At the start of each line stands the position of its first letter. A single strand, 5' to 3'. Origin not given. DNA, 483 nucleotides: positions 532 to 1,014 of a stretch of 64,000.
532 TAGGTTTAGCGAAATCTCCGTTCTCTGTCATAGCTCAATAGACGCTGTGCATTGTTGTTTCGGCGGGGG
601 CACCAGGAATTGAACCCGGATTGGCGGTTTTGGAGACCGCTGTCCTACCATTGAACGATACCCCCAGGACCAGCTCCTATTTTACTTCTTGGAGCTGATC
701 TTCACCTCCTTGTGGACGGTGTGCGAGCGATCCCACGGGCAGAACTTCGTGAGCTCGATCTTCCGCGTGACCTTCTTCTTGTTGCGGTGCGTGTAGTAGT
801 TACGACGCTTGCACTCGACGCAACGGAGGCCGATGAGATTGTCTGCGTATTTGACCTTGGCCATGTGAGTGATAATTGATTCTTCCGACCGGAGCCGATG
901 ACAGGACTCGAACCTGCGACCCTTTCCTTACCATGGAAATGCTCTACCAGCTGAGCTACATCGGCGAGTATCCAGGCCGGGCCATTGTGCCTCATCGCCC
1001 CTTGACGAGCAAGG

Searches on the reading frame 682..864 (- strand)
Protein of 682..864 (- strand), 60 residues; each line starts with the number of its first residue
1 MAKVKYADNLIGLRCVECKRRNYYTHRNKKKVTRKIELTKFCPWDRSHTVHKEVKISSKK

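Call 7: search_protein_families(library=pfam, proteins=[window:682-864:-], max_evalue=1)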
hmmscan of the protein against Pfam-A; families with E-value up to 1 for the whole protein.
window:682-864:- (60 aa): 3 families
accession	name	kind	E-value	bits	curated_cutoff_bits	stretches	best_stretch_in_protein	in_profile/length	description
PF00471.26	Ribosomal_L33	-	2.3e-18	66.7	25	1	10-55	2-47/47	Ribosomal protein L33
PF18739.6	HEPN_Apea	-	0.029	15.2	24.4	1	19-41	89-114/136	Apea-like HEPN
PF18033.7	SpuA_C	-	0.059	14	26.3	1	3-50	9-56/93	SpuA C-terminal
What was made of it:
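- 682..864 (-): rpmG (ribosomal protein L33), a native high-GC3 gene upstream in the same orientation. Pfam Ribosomal_L33, E = 2.3e-18 (call 7).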

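Call 8: find_encoding_contigs(protein=window:682-864:-, flank=10000, max_places=10)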
Protein window:682-864:- (60 aa): 4 contigs read that carry it; 3 places shown.
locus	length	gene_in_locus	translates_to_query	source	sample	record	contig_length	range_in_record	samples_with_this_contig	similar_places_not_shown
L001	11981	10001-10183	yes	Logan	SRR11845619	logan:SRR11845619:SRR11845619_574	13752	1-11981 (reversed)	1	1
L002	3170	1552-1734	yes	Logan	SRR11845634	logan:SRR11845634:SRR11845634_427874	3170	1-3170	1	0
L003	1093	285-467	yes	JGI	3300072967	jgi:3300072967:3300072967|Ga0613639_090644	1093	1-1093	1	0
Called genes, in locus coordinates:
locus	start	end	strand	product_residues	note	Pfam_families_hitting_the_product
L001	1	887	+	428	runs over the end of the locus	PF00344:SecY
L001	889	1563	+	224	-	PF13671:AAA_33 (weak), PF00406:ADK, PF13207:AAA_17 (weak)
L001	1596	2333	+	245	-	PF00557:Peptidase_M24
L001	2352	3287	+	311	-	PF00535:Glycos_transf_2, PF10111:Glyco_tranf_2_2, PF13641:Glyco_tranf_2_3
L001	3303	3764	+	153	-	PF03449:GreA_GreB_N, PF01272:GreA_GreB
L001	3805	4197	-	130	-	-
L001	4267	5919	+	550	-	PF01921:tRNA-synt_1f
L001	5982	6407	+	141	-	-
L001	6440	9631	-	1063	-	PF02811:PHP, PF07733:DNA_pol3_alpha, PF17657:DNA_pol3_finger, PF14579:HHH_6, PF01336:tRNA_anti-codon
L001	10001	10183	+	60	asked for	PF00471:Ribosomal_L33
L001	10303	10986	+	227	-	-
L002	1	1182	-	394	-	?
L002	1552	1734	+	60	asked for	PF00471:Ribosomal_L33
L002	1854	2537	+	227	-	-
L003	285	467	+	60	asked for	PF00471:Ribosomal_L33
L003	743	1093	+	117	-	?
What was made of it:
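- A glycosyltransferase gene lies about 7 kb away, at window 7578-8513 (call 8).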

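Call 12: find_homologous_proteins(query=L001:10303-10983:+, max_evalue=0.01)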
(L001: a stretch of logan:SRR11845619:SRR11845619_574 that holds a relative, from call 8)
Query L001:10303-10983:+ (227 aa): 1 proteins with E <= 0.01 among 677 candidates.
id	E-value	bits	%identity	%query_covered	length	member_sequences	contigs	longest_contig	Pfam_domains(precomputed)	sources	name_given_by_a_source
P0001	1.0e-143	495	100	100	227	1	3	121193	-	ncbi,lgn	-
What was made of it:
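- Tried and rejected: The word-indexed homology search found only the protein itself (call 12), which at first suggested an ORFan.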

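Call 15: find_encoding_contigs(protein=P0001, flank=10000, max_places=10)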
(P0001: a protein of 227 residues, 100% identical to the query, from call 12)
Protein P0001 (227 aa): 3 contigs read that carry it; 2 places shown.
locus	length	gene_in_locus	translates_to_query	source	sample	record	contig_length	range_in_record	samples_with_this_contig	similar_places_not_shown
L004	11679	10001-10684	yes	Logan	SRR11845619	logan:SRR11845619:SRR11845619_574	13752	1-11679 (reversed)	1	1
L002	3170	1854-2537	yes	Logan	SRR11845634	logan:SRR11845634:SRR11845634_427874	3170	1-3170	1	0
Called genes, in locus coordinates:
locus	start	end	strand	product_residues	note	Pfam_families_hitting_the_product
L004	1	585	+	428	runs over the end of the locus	PF00344:SecY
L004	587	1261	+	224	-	PF13671:AAA_33 (weak), PF00406:ADK, PF13207:AAA_17 (weak)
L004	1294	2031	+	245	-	PF00557:Peptidase_M24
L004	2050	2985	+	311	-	PF00535:Glycos_transf_2, PF10111:Glyco_tranf_2_2, PF13641:Glyco_tranf_2_3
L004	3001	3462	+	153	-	PF03449:GreA_GreB_N, PF01272:GreA_GreB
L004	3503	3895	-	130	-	-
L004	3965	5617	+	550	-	PF01921:tRNA-synt_1f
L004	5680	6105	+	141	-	-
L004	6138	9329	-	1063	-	PF02811:PHP, PF07733:DNA_pol3_alpha, PF17657:DNA_pol3_finger, PF14579:HHH_6, PF01336:tRNA_anti-codon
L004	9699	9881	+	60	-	PF00471:Ribosomal_L33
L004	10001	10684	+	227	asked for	-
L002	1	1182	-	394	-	?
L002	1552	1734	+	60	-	PF00471:Ribosomal_L33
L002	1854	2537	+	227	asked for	-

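Call 16: list_cluster_members(proteins=[P0001, window:682-864:-])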
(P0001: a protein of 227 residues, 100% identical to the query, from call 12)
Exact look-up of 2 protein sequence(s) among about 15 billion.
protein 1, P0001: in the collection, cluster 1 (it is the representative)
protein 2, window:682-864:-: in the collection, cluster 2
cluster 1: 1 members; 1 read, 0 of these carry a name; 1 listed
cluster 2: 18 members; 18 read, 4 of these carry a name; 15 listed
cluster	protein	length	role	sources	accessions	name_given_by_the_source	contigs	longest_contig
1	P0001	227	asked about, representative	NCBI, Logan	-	-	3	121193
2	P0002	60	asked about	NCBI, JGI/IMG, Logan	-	large subunit ribosomal protein L33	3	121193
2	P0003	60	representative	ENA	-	-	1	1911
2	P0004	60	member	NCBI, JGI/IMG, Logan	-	large subunit ribosomal protein L33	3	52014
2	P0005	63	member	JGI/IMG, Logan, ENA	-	large subunit ribosomal protein L33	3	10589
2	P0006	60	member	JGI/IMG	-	large subunit ribosomal protein L33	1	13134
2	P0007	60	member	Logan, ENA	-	-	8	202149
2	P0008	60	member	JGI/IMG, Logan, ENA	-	-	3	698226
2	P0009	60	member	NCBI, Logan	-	-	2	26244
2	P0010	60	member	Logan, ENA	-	-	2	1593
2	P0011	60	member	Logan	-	-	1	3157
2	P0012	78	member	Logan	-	-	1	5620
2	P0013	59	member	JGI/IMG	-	-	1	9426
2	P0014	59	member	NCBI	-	-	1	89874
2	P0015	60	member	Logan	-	-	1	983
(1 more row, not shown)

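Call 17: find_encoding_contigs(protein=P0008, flank=6000, max_places=4)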
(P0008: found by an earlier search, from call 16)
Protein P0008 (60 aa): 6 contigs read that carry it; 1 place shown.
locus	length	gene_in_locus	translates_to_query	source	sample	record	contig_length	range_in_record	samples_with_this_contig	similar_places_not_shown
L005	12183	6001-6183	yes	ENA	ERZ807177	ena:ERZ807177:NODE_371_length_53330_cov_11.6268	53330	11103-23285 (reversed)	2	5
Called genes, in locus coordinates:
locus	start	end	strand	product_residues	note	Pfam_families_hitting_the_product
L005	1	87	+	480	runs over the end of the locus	PF01336:tRNA_anti-codon, PF00152:tRNA-synt_2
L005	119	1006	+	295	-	-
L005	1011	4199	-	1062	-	PF02811:PHP, PF07733:DNA_pol3_alpha, PF17657:DNA_pol3_finger, PF14579:HHH_6, PF01336:tRNA_anti-codon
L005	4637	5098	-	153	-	-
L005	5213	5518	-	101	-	-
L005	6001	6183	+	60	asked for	PF00471:Ribosomal_L33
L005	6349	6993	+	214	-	PF08327:AHSA1 (weak)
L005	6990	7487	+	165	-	PF00085:Thioredoxin (weak)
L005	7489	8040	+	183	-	PF02600:DsbB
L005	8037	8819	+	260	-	PF00106:adh_short, PF08659:KR, PF13561:adh_short_C2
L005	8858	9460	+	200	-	-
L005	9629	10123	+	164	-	PF00466:Ribosomal_L10, PF27436:RL10_C (weak)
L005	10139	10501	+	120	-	PF16320:Ribosomal_L12_N, PF00542:Ribosomal_L12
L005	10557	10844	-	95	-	-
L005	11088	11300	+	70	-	-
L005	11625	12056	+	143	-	PF02381:MraZ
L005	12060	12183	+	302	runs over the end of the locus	PF01795:Methyltransf_5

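Call 18: find_encoding_contigs(protein=P0007, flank=6000, max_places=4)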
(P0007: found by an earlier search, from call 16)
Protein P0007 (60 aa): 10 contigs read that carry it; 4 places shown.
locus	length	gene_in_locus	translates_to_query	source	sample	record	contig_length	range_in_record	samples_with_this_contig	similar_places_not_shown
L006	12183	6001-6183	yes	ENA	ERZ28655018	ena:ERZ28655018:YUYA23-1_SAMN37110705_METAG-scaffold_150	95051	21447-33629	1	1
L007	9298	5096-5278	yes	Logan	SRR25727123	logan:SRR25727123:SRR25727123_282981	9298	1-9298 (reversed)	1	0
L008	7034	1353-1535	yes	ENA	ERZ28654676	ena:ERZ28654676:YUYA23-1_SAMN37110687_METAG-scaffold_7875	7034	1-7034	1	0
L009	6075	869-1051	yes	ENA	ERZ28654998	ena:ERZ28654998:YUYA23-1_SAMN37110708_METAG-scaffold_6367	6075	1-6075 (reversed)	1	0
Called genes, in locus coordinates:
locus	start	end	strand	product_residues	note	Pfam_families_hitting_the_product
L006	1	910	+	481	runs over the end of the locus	PF01336:tRNA_anti-codon, PF00152:tRNA-synt_2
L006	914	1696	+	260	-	-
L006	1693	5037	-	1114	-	PF02811:PHP, PF07733:DNA_pol3_alpha, PF17657:DNA_pol3_finger, PF14579:HHH_6, PF01336:tRNA_anti-codon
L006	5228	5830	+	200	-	-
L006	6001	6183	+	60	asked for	PF00471:Ribosomal_L33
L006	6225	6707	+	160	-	-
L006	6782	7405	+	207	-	-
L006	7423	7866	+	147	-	PF00085:Thioredoxin (weak)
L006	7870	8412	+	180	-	PF02600:DsbB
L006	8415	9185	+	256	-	PF00106:adh_short, PF08659:KR, PF13561:adh_short_C2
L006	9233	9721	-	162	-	-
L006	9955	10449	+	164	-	PF00466:Ribosomal_L10, PF27436:RL10_C (faint)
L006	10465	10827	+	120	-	PF16320:Ribosomal_L12_N, PF00542:Ribosomal_L12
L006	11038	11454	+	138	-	PF08570:DUF1761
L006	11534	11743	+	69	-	-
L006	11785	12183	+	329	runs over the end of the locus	PF13354:Beta-lactamase2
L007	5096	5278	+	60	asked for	PF00471:Ribosomal_L33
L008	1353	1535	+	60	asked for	PF00471:Ribosomal_L33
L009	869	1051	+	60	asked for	PF00471:Ribosomal_L33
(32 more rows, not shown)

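Call 21: find_related_loci(query=window:682-864:-, collection=genome_contigs, flank=10000)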
Query window:682-864:- (60 aa) in genome_contigs; peptide patterns used: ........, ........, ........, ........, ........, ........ (x = any residue, [..] = any of these).
129 stretches matched a pattern; 27 encode a relative of the query (tblastn E <= 1e-3); 27 distinct loci.
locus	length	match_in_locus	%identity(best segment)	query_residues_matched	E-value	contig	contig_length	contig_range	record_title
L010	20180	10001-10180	88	1-60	6e-34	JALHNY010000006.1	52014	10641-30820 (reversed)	MAG: Candidatus Paceibacterota bacterium isolate Bin_78_2_sub c_000000003253, whole genome shotgun sequence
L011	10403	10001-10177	81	1-59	6e-29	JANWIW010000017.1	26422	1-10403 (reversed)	MAG: Candidatus Paceibacterota bacterium isolate CRAIB_MAG51 c_000000076045, whole genome shotgun sequence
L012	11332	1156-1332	80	1-59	4e-28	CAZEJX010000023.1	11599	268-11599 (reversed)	MAG TPA_asm: uncultured Candidatus Saccharibacteria bacterium isolate SRP273308_co1_406 genome assembly, contig: NODE_73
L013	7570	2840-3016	71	1-59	1e-24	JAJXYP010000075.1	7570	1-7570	MAG: bacterium isolate BP6.bin90 NODE_19320_length_7570_cov_1.139729, whole genome shotgun sequence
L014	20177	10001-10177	75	1-59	1e-24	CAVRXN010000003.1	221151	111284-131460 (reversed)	MAG: uncultured bacterium isolate MFD02248.bin.2.6 genome assembly, contig: contig_56184, whole genome shotgun sequence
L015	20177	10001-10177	69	1-59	3e-24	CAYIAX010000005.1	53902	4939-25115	MAG TPA_asm: uncultured Candidatus Saccharibacteria bacterium isolate ERP119705_co18_243 genome assembly, contig: NODE_4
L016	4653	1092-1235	69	8-55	7e-17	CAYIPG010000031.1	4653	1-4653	MAG TPA_asm: uncultured Candidatus Saccharibacteria bacterium isolate ERP119705_co3_289 genome assembly, contig: NODE_25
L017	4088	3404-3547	63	8-55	6e-16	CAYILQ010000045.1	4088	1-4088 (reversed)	MAG TPA_asm: uncultured Candidatus Saccharibacteria bacterium isolate ERP119705_co24_158 genome assembly, contig: NODE_4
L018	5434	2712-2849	65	8-53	3e-15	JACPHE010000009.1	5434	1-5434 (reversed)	MAG: Parcubacteria group bacterium isolate NC_groundwater_406_Ag_B-0.1um_45_11 GD18-4_B1_scaffold_280658, whole genome s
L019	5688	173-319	57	8-55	5e-15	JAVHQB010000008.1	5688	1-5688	MAG: Candidatus Paceibacterota bacterium isolate WB02no5_36_10 NODE_12176_length_5688_cov_5.145748, whole genome shotgun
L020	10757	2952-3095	63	8-55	9e-15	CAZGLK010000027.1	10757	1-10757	MAG TPA_asm: uncultured Candidatus Saccharibacteria bacterium isolate binchicken_co38_1088 genome assembly, contig: NODE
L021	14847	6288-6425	63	10-55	5e-14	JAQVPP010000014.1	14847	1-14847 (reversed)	MAG: Candidatus Paceibacterota bacterium isolate STF1_206 NODE_11146_length_14847_cov_3.449592_Sandtown_F1, whole genome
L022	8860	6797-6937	50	8-55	1e-8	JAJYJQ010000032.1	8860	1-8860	MAG: bacterium isolate DBS2-1.bin164 NODE_15553_length_8860_cov_1.624871, whole genome shotgun sequence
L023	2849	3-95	71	25-55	1e-8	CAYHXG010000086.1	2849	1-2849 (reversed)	MAG TPA_asm: uncultured Candidatus Saccharibacteria bacterium isolate ERP119705_co17_271 genome assembly, contig: NODE_7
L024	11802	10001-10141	54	8-55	7e-8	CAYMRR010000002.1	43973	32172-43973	MAG TPA_asm: uncultured Candidatus Saccharibacteria bacterium isolate binchicken_co45_302 genome assembly, contig: NODE_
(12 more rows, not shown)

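Call 28: search_protein_families(library=pfam, proteins=[L003:743-1093:+], max_evalue=0.01)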
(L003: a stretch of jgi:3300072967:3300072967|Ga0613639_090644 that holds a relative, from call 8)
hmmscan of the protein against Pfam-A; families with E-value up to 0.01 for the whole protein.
L003:743-1093:+ (117 aa): 0 families

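Call 32: find_related_loci(query=P0001, collection=viral_contigs, flank=5000)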
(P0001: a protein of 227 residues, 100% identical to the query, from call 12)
Query P0001 (227 aa) in viral_contigs; peptide patterns used: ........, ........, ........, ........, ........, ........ (x = any residue, [..] = any of these).
24 stretches matched a pattern, but none encodes a relative of the query by tblastn (E <= 1e-3).

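Call 35: search_protein_families(library=phrogs, proteins=[P0001, L003:743-1093:+], max_evalue=1)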
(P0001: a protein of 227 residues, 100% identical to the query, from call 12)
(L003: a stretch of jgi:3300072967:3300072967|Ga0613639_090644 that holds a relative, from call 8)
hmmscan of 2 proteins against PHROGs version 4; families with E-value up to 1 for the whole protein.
P0001 (227 aa): 1 family
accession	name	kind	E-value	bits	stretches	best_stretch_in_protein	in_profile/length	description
phrog_3073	-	unknown function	0.2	13.2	1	158-199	10-50/103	-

L003:743-1093:+ (117 aa): 0 families

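Call 36: search_protein_families(library=padloc, proteins=[P0001, L003:743-1093:+], max_evalue=1)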
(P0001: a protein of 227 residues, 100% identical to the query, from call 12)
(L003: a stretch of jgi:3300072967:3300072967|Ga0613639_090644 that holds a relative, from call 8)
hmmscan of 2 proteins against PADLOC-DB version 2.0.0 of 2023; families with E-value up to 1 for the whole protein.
P0001 (227 aa): 1 family
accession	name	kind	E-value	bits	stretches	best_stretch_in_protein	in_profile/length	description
PDLC03794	RTasSLATT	-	0.32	8.8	1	142-181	40-78/176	DRT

L003:743-1093:+ (117 aa): 0 families

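Call 37: search_protein_families(library=ncbifam, proteins=[P0001, L003:743-1093:+], max_evalue=1)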
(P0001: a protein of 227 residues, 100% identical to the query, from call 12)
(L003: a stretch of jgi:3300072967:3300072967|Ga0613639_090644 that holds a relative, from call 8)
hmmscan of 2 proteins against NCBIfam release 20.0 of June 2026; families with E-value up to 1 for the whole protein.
P0001 (227 aa): 0 families

L003:743-1093:+ (117 aa): 0 families
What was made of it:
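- Tried and rejected: Pfam, PHROGs, PADLOC and NCBIfam gave nothing significant for the protein (calls 7, 35-37).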

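Call 40: search_protein_representatives(protein=P0001)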
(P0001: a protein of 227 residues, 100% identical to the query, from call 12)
Query: 227 residues. Proteins with E-value up to 0.001 (for the whole library): 111; up to 1e-10: 57; up to 1e-30: 1. The best 111 are listed.
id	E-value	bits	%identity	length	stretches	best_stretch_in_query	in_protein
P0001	3.2e-144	494.7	100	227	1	1-227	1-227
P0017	2.6e-28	115.6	35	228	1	12-207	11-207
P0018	1.9e-22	96.4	31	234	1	15-215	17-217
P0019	1.9e-21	93.1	34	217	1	15-163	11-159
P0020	5.2e-21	91.7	30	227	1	15-222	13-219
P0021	2.1e-20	89.7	33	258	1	16-186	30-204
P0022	2.1e-19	86.4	32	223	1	16-227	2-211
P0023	1.7e-18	83.4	33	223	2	14-169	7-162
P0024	6.0e-18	81.7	32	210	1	18-194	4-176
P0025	6.3e-18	81.6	27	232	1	15-206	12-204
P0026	1.7e-17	80.2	33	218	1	16-198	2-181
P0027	2.6e-17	79.6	35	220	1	18-161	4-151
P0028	4.3e-17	78.9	32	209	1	18-183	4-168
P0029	5.1e-17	78.6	33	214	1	16-195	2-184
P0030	6.0e-17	78.4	34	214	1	18-180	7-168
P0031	7.0e-17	78.2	38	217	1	19-180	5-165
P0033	3.0e-16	76.1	32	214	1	17-182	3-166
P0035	1.1e-15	74.3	31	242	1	16-210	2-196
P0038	1.6e-15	73.7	34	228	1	16-224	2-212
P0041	2.0e-15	73.4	32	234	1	9-220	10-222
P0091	2.3e-08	50.3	27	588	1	17-175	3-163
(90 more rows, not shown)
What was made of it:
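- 111 representatives at E <= 1e-3 and 57 at E <= 1e-10, mostly about 200-260 aa (a few short fragments and two longer proteins of 588 and 705 aa), 25-38% identical (call 40).
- Tried and rejected: The exhaustive HMMER search overturned that (call 40).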

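Call 42: predict_structure(protein=P0001)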
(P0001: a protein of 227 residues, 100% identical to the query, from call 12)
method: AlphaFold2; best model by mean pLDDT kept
length: 227 residues; sequences in the alignment: 1
mean_pLDDT: 58.6   pTM: 0.37
mean pLDDT of the five models: 58.6, 53.3, 51.0, 49.1, 44.6
residues with pLDDT >= 90: 0; 70-90: 17; 50-70: 175; < 50: 35
segments of 3 or more residues with pLDDT < 50: 1-10, 184-195
pLDDT, mean of each block of 10 residues (from residue 1): 42 59 63 65 67 68 68 68 68 62 57 57 60 51 58 56 52 51 45 49 54 64 65
secondary structure, 60 per line:
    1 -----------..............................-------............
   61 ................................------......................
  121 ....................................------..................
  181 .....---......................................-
elements in order: H12-41 H49-92 H99-156 H163-185 H189-226
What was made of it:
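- Tried and rejected: The single-sequence AlphaFold model was poor (pLDDT 58.6, call 42).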

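Call 44: find_encoding_contigs(protein=P0017, flank=8000, max_places=4)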
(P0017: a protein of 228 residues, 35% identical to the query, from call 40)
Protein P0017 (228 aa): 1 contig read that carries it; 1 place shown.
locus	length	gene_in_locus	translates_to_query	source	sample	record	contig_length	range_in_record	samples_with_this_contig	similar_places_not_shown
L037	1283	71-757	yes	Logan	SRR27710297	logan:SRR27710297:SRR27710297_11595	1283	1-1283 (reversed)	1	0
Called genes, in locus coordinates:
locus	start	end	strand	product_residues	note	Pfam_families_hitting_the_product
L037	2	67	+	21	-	?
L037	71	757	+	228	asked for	-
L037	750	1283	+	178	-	?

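Call 45: search_protein_families(library=pfam, alignment_id=A2, max_evalue=0.01)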
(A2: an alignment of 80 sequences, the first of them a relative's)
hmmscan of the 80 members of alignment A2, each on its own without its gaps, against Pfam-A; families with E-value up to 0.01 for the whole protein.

A. member 1, P0001 (227 aa): 0 families

B. families by the number of members that match (of 80 scanned): 16 families
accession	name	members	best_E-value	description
PF00501.34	AMP-binding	1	3.4e-07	AMP-binding enzyme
PF11982.13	DUF3483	1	0.00016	Domain of unknown function (DUF3483)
PF23417.1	STING_TM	1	0.00021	STING transmembrane domain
PF00892.27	EamA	1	0.00044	EamA-like transporter family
PF04608.18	PgpA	1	0.0013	Phosphatidylglycerophosphatase A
PF10322.15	7TM_GPCR_Sru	1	0.0021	Serpentine type 7TM GPCR chemoreceptor Sru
PF17353.8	DUF5381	1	0.0026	Family of unknown function (DUF5381)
PF09843.14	DUF2070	1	0.0027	Predicted membrane protein (DUF2070)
PF09838.14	DUF2065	1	0.0033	Uncharacterized protein conserved in bacteria (DUF2065)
PF07019.17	EMC6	1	0.0041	EMC6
PF19484.4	DUF6020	1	0.0049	Family of unknown function (DUF6020)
PF11391.13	DUF2798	1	0.0049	Protein of unknown function (DUF2798)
PF19297.4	QcrA_N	1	0.006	QcrA subunit N-terminal region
PF04178.18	Got1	1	0.0067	Got1/Sft2-like family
PF13491.11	FtsK_4TM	1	0.0067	4TM region of DNA translocase FtsK/SpoIIIE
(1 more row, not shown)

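Call 47: search_solved_structures(query=A2, max_evalue=1)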
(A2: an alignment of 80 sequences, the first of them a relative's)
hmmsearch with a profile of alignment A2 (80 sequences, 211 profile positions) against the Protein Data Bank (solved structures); distinct sequences matched with E-value up to 1: 4.
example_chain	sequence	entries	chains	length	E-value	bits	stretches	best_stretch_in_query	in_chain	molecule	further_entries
7cye_A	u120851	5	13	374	0.045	16.7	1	114-210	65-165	Slr1512 protein | Sodium-dependent bicarbonate transporter SbtA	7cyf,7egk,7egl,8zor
9ivk_A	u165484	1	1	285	0.5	13.3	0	41-98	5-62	HBC599 membrane protein binder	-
6y92_A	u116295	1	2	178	0.61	13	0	108-184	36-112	B-lymphocyte antigen CD20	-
6vja_C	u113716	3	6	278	0.92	12.4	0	42-78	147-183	B-lymphocyte antigen CD20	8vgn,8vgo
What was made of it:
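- Tried and rejected: A PDB sequence-profile search gave a best E of 0.045, to SbtA, which is not credible (call 47).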

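Call 48: find_homologous_proteins(query=A2, max_evalue=0.00001)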
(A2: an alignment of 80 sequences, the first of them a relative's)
Query A2 (80 sequences) (227 aa, profile of the alignment): 4 proteins with E <= 0.00001 among 8000 candidates.
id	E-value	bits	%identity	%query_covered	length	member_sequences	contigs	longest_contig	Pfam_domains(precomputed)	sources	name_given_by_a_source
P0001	8.8e-50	187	100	100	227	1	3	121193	-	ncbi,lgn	-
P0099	1.4e-38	151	29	55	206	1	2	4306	-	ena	-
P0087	3.9e-34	136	26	74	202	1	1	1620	-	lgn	-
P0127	3.2e-33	133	24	63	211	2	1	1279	-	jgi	jgi:hypothetical protein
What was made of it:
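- Tried and rejected: A repeat of the word-indexed search with the family profile recovered only 4 proteins (call 48).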

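Call 50: find_encoding_contigs(protein=P0018, flank=8000, max_places=3)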
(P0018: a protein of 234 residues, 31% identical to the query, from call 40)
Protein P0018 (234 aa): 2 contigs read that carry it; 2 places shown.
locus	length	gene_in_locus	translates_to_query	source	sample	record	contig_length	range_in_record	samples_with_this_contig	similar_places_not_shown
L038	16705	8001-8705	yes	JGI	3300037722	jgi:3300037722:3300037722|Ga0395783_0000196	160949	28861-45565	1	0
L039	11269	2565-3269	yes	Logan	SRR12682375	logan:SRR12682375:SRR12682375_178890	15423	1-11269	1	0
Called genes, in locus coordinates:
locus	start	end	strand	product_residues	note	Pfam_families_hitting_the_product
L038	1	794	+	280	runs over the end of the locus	PF01972:SDH_protease (weak), PF25145:NfeD1b_N (weak), PF01343:Peptidase_S49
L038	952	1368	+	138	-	-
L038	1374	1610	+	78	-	-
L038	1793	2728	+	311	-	PF26549:Tricorn_N (faint), PF07676:PD40 (faint)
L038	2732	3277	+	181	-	-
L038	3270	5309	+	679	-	PF01551:Peptidase_M23, PF23381:Beta-prop_IFT122_1st, PF24807:WD40_CDC20-Fz, PF24814:WD40_Prp19, PF24817:WD40_WDHD1_1st, PF25174:Beta-prop_THOC3 (weak), PF23414:Beta-prop_EML_2, PF25174:Beta-prop_THOC3, +5 more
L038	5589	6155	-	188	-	-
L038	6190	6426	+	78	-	-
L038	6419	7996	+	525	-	PF12161:HsdM_N, PF02384:N6_Mtase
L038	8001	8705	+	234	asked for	-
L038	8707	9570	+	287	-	-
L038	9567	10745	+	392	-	PF01420:Methylase_S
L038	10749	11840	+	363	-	PF14082:SduA_C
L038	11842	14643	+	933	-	PF04313:HSDR_N, PF04851:ResIII, PF00270:DEAD, PF18766:SWI2_SNF2, PF22679:T1R_D3-like, PF12008:EcoR124_C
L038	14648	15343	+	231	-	-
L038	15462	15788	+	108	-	-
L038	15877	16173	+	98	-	-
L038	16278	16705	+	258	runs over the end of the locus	-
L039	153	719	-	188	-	-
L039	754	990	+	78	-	-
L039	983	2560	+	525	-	PF12161:HsdM_N, PF02384:N6_Mtase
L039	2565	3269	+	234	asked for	-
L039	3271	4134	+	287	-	-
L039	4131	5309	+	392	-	PF01420:Methylase_S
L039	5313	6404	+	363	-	PF14082:SduA_C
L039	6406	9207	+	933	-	PF04313:HSDR_N, PF04851:ResIII, PF00270:DEAD, PF18766:SWI2_SNF2, PF22679:T1R_D3-like, PF12008:EcoR124_C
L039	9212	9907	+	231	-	-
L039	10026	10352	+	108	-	-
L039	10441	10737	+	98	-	-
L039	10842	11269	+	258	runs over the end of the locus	-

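Call 51: find_encoding_contigs(protein=P0020, flank=8000, max_places=3)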
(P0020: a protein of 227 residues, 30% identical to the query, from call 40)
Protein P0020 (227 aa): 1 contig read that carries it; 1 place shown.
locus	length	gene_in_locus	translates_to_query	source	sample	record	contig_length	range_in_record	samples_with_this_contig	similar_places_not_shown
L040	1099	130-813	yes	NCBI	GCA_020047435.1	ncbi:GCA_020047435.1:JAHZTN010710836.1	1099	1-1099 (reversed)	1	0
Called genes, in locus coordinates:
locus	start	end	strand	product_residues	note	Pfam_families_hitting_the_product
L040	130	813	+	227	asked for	-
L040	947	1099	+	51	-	?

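Call 52: find_encoding_contigs(protein=P0091, flank=8000, max_places=3)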
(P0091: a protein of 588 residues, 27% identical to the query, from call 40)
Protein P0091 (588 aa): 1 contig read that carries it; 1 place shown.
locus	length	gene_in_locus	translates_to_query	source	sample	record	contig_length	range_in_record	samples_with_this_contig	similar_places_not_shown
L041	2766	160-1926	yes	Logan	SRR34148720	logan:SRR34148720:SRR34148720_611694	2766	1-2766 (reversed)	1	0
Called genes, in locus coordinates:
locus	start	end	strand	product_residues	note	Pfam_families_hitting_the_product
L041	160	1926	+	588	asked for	-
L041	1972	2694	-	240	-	-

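Call 56: predict_structure(alignment_id=A2)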
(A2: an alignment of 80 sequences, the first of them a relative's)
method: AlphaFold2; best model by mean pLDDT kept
length: 227 residues; sequences in the alignment: 80
mean_pLDDT: 93.5   pTM: 0.80
mean pLDDT of the five models: 93.5, 93.3, 93.3, 93.2, 93.1
residues with pLDDT >= 90: 201; 70-90: 19; 50-70: 6; < 50: 1
segments of 3 or more residues with pLDDT < 50: none
pLDDT, mean of each block of 10 residues (from residue 1): 64 94 98 98 98 98 97 97 95 91 97 95 94 94 96 94 97 96 87 91 96 93 90
secondary structure, 60 per line:
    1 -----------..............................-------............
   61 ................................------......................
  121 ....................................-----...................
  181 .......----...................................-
elements in order: H12-41 H49-92 H99-156 H162-187 H192-226
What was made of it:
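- Checked: A confident AlphaFold model (pLDDT 93.5) is all-helical (call 56).
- With this alignment the AlphaFold model reaches pLDDT 93.5 and pTM 0.80 (call 56).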
